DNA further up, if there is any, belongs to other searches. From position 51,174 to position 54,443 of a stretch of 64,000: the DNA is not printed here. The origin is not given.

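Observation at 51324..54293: Orphan 989-aa AT-rich protein with a complete calcineurin-like metallophosphoesterase (Mre11/SbcD-type motif set) flanked by unassigned domains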

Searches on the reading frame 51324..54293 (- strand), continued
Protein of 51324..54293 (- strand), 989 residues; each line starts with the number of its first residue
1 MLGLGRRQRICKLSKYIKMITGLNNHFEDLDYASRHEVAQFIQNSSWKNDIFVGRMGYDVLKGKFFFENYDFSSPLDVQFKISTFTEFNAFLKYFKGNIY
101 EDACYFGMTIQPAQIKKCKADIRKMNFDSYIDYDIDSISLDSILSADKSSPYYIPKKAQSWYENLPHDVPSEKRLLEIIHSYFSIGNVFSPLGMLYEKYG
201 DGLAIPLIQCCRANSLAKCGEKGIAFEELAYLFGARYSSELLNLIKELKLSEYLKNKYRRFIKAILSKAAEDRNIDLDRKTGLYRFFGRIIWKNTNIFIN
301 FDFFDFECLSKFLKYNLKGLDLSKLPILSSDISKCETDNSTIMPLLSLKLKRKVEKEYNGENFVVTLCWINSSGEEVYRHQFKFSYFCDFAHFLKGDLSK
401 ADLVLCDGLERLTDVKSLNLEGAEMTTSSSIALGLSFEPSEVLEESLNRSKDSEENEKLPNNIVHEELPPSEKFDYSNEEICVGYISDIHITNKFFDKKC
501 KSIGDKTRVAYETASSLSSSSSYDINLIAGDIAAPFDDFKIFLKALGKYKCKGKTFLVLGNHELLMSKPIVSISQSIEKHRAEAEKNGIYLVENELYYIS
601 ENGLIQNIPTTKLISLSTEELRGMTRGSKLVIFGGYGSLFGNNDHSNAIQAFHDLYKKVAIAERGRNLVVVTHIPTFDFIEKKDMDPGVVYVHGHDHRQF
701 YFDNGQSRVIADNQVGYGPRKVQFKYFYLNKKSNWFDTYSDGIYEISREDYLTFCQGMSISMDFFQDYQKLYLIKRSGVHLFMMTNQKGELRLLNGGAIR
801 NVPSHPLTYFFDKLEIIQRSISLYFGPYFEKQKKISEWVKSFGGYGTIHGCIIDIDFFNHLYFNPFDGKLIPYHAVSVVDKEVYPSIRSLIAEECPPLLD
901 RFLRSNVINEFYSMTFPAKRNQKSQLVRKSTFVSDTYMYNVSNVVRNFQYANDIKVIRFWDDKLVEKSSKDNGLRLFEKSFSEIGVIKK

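Call 26: predict_structure(alignment_id=A1)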
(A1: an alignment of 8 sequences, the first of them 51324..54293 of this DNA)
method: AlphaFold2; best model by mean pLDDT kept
length: 989 residues; sequences in the alignment: 8
mean_pLDDT: 74.9   pTM: 0.55
mean pLDDT of the five models: 74.9, 74.5, 74.2, 71.8, 63.5
residues with pLDDT >= 90: 113; 70-90: 590; 50-70: 191; < 50: 95
segments of 3 or more residues with pLDDT < 50: 1-6, 59-61, 100-104, 122-124, 268-270, 442-477, 640-643, 907-929, 985-989
pLDDT, mean of each block of 10 residues (from residue 1): 45 74 73 83 79 61 63 67 70 57 48 52 54 86 82 71 84 81 68 85 85 63 69 83 81 75 65 79 82 67 86 88 86 88 88 88 89 87 83 89 79 74 87 80 43 34 30 42 87 86 89 81 84 87 84 84 69 82 90 89 83 91 83 76 59 90 85 85 80 72 73 72 81 71 87 69 70 90 88 77 84 90 88 80 68 79 82 72 72 67 55 32 37 66 82 82 76 84 51
secondary structure, 60 per line:
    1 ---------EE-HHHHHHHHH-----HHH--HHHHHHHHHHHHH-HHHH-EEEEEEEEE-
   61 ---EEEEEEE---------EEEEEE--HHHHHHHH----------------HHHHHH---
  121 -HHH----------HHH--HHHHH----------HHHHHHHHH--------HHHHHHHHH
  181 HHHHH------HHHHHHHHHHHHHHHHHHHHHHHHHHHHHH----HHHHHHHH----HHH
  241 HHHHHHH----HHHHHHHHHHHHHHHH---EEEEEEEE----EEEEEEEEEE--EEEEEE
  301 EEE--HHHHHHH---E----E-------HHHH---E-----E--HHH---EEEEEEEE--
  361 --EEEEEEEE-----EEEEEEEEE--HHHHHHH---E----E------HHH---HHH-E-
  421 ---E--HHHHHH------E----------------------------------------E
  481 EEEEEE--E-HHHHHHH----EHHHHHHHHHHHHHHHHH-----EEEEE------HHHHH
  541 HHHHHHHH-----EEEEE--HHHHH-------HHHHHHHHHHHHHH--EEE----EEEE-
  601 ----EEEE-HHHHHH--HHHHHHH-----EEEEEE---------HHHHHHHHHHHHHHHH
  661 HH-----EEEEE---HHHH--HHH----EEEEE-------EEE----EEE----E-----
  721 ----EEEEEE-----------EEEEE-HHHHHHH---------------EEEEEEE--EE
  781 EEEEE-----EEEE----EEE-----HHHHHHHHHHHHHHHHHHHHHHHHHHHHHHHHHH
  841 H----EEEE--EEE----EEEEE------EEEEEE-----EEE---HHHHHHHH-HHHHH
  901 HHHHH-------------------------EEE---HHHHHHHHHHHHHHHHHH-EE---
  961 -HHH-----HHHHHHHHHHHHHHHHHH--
elements in order (helices of 4 or more, strands of 3 or more residues): H13-21 H32-44 H46-49 E51-59 E64-70 E80-85 H88-95 H112-117 H140-144 H155-163 H172-185 H192-221 H226-233 H238-247 H252-267 E271-278 E283-292 E295-303 H306-312 H329-332 E351-358 E363-370 E376-384 H387-393 H427-432 E480-486 H491-497 H503-519 E525-529 H536-548 E554-558 H561-565 H573-586 E589-591 E596-599 E605-608 H610-615 H618-624 E630-635 H645-662 E668-672 H676-679 E689-693 E701-703 E708-710 E725-730 E742-746 H748-754 E770-776 E779-785 E791-794 E799-801 H807-841 E846-849 E852-854 E859-863 E870-875 E881-883 H887-894 H896-905 E931-933 H937-954 H970-987

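Call 28: find_homologous_proteins(query=A1, max_evalue=1e-10)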
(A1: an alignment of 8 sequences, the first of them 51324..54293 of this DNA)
Query A1 (8 sequences) (989 aa, profile of the alignment): 5 proteins with E <= 1e-10 among 8000 candidates.
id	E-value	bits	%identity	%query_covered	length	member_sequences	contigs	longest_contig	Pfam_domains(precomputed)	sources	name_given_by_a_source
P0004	0.0e+0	1349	30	93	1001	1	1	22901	PF00149.34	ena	-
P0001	0.0e+0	1323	99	100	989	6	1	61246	PF12850.13,PF00149.34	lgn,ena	-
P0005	0.0e+0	1293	31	66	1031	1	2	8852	-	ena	-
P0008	3.6e-255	868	27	49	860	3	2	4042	PF00149.34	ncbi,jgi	jgi:predicted MPP superfamily phosphohydrolase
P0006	4.7e-214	732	30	52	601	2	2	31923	PF00149.34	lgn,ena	-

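Call 29: fold_search(model_id=the predicted structure, library=pdb)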
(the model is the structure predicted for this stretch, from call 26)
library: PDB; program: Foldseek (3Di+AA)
matches with E <= 10: 763; with E <= 0.001: 19
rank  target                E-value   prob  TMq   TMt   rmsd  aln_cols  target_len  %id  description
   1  5dny_A                4.9e-06  1.00  0.16  0.41   6.1       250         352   14  Structure of the ATPrS-Mre11/Rad50-DNA complex (released 2016-02-24)
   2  5dny_C                9.4e-06  1.00  0.16  0.41   6.2       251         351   14  Structure of the ATPrS-Mre11/Rad50-DNA complex (released 2016-02-24)
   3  4tug_D                1.8e-05  1.00  0.17  0.47   5.2       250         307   14  Crystal structure of MjMre11-DNA2 complex (released 2014-10-15)
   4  4tug_A                1.9e-05  1.00  0.17  0.45   5.6       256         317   14  Crystal structure of MjMre11-DNA2 complex (released 2014-10-15)
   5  4tug_F                2.3e-05  1.00  0.17  0.49  20.5       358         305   12  Crystal structure of MjMre11-DNA2 complex (released 2014-10-15)
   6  4tug_C                2.7e-05  1.00  0.17  0.47   4.9       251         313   16  Crystal structure of MjMre11-DNA2 complex (released 2014-10-15)
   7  3auz                  4.7e-05  1.00  0.17  0.46   5.1       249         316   13  Crystal structure of Mre11 with manganese (released 2011-05-25)
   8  6unc_A                6.1e-05  1.00  0.16  0.49  12.6       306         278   17  The crystal structure of Phosphopantetheinyl Hydrolase (PptH) from Mycobacterium tuberculosis (released 2020-04-22)
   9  6unc_B                7.5e-05  1.00  0.15  0.48  12.2       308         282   16  The crystal structure of Phosphopantetheinyl Hydrolase (PptH) from Mycobacterium tuberculosis (released 2020-04-22)
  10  6unc_D                4.2e-04  1.00  0.16  0.51  11.9       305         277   17  The crystal structure of Phosphopantetheinyl Hydrolase (PptH) from Mycobacterium tuberculosis (released 2020-04-22)
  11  6wii                  4.2e-04  1.00  0.13  0.42  12.3       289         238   11  Crystal structure of the K. pneumoniae LpxH/JH-LPH-41 complex (released 2020-07-29)
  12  7ss6                  4.6e-04  1.00  0.13  0.41  12.6       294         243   10  Structure of Klebsiella LpxH in complex with JH-LPH-45 (released 2023-04-12)
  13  9cd1                  4.8e-04  1.00  0.13  0.44  12.0       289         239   10  Crystal structure of the Klebsiella pneumoniae LpxH / JH-LPH-107 complex (released 2025-02-12)
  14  9r0d_B                5.4e-04  1.00  0.16  0.27   7.6       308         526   16  Human CD73 (ecto 5'-nucleotidase) in complex with compound 7 (released 2025-11-12)
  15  7ss7                  5.4e-04  1.00  0.13  0.43  13.0       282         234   12  Crystal structure of Klebsiella LpxH in complex with JH-LPH-50 (released 2023-04-12)
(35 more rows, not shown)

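Call 36: search_protein_families(library=pfam, alignment_id=A2, max_evalue=0.0001)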
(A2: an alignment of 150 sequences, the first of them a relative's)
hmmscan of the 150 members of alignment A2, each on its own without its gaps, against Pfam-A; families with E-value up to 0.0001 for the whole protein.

A. member 1, L001:4568-5359:+ (263 aa): 1 family
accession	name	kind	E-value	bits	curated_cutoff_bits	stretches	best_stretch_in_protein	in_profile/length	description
PF09549.16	RE_Bpu10I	-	3e-12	47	25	1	82-216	6-151/218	Bpu10I restriction endonuclease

B. families by the number of members that match (of 150 scanned): 141 families (the first 25 are shown)
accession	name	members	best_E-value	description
PF13443.12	HTH_26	5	1.2e-18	Cro/C1-type HTH DNA-binding domain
PF01381.28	HTH_3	5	4e-11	Helix-turn-helix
PF08378.17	NERD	3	4.9e-26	Nuclease-related domain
PF12844.13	HTH_19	3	1.2e-06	Helix-turn-helix domain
PF14311.12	DUF4379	2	2.2e-124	Probable Treble clef zinc finger domain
PF02384.22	N6_Mtase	2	1.5e-108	N-6 DNA Methylase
PF14198.11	TnpV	2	8.4e-44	Transposon-encoded protein TnpV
PF03235.19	GmrSD_N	2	6.3e-33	GmrSD restriction endonuclease, N-terminal domain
PF00005.33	ABC_tran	2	1.4e-32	ABC transporter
PF13304.12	AAA_21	2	1e-30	AAA domain, putative AbiEii toxin, Type IV TA system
PF05958.17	tRNA_U5-meth_tr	2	3.9e-23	tRNA (Uracil-5-)-methyltransferase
PF00665.32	rve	2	2.6e-15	Integrase core domain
PF01476.26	LysM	2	1.8e-14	LysM domain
PF03602.21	Cons_hypoth95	2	7e-14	Conserved hypothetical protein 95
PF13847.12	Methyltransf_31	2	4.5e-13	Methyltransferase domain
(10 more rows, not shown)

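Call 37: search_protein_families(library=padloc, alignment_id=A2, max_evalue=0.00001)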
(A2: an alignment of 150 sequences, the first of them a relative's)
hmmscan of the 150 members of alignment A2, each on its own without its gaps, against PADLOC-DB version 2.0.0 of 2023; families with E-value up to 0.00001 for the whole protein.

A. member 1, L001:4568-5359:+ (263 aa): 0 families

B. families by the number of members that match (of 150 scanned): 193 families (the first 25 are shown)
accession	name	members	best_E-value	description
PDLC04134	mad2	4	5.5e-44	mads_2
PDLC04135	mad3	3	3.3e-28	mads_3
PDLC04140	mad8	3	4.6e-11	mads_8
PDLC02926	HTH_VI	3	6.2e-08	-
PDLC04142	capH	3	3.9e-07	capH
PDLC04775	PDC-M69A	3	5e-07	-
PDLC04151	HEC-05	2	3.9e-167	-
PDLC04150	HEC-05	2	6.2e-102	-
PDLC02335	AbiLi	2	1.1e-88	AbiLi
PDLC04152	HEC-05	2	1e-72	-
PDLC04153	HEC-05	2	1.3e-44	-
PDLC03032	MTase_I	2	8e-40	Type I methyltransferase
PDLC02980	AriA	2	3.2e-30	-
PDLC04709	PDC-M55C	2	9.7e-24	-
PDLC04936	PDC-S15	2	2e-12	-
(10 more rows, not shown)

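Call 41: search_protein_families(library=pfam, alignment_id=A4, max_evalue=0.05)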
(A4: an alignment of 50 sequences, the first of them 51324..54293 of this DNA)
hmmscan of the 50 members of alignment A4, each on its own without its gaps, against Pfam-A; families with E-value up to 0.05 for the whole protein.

A. member 1, window:51324-54293:- (989 aa): 4 families
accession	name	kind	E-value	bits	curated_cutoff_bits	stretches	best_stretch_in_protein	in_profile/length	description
PF00149.33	Metallophos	-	1.2e-08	36.1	21.5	1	485-698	5-190/191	Calcineurin-like phosphoesterase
PF12850.12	Metallophos_2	-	1.8e-06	28.5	27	1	640-710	55-130/154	Calcineurin-like phosphoesterase superfamily domain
PF22193.1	MvcA_ins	-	0.016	16.2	27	1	583-611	16-44/99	MvcA insertion domain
PF14217.11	DUF4327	-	0.034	14.8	27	0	4-50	19-67/67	Domain of unknown function (DUF4327)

B. families by the number of members that match (of 50 scanned): 12 families
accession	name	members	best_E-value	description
PF00149.33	Metallophos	41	1.2e-11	Calcineurin-like phosphoesterase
PF12850.12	Metallophos_2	9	1.8e-06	Calcineurin-like phosphoesterase superfamily domain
PF24260.1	DUF7461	1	0.001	Family of unknown function (DUF7461)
PF14302.11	DUF4377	1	0.0034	Domain of unknown function (DUF4377)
PF08154.18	NLE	1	0.0049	NLE (NUC135) domain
PF14136.11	DUF4303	1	0.0089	Domain of unknown function (DUF4303)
PF23966.1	DUF7294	1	0.011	Domain of unknown function (DUF7294)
PF22193.1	MvcA_ins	1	0.016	MvcA insertion domain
PF08996.15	zf-DNA_Pol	1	0.024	DNA Polymerase alpha zinc finger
PF14217.11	DUF4327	1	0.034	Domain of unknown function (DUF4327)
PF06191.17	DUF995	1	0.034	Protein of unknown function (DUF995)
PF07195.17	FliD_C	1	0.042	Flagellar hook-associated protein 2 C-terminus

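Call 42: search_solved_structures(query=A4, max_evalue=1, show_alignments=0)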
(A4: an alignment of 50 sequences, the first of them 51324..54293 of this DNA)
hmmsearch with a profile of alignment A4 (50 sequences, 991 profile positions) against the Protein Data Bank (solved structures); distinct sequences matched with E-value up to 1: 1.
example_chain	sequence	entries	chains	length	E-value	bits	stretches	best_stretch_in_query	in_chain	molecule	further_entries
6unc_A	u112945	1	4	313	0.048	14.7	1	515-571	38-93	Metallophos domain-containing protein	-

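Call 49: find_encoding_contigs(protein=P0001, flank=3000, max_places=3)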
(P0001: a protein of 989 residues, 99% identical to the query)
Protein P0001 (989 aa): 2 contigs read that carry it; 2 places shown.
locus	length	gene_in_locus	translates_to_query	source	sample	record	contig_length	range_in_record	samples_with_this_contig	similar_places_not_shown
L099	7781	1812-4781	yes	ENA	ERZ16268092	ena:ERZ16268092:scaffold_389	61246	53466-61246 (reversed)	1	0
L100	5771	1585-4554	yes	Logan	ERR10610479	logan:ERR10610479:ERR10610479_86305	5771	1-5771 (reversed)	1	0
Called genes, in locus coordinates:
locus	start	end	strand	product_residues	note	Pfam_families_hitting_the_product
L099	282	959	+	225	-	-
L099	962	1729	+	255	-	PF00248:Aldo_ket_red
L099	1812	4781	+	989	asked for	PF00149:Metallophos, PF12850:Metallophos_2 (faint)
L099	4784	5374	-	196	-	PF00730:HhH-GPD (weak)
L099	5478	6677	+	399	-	PF07690:MFS_1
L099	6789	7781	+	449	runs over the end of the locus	PF02463:SMC_N (faint), PF00004:AAA (faint), PF13304:AAA_21, PF13175:AAA_15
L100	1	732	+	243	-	?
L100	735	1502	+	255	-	PF00248:Aldo_ket_red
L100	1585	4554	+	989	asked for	PF00149:Metallophos, PF12850:Metallophos_2 (faint)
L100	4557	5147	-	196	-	PF00730:HhH-GPD (weak)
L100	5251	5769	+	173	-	?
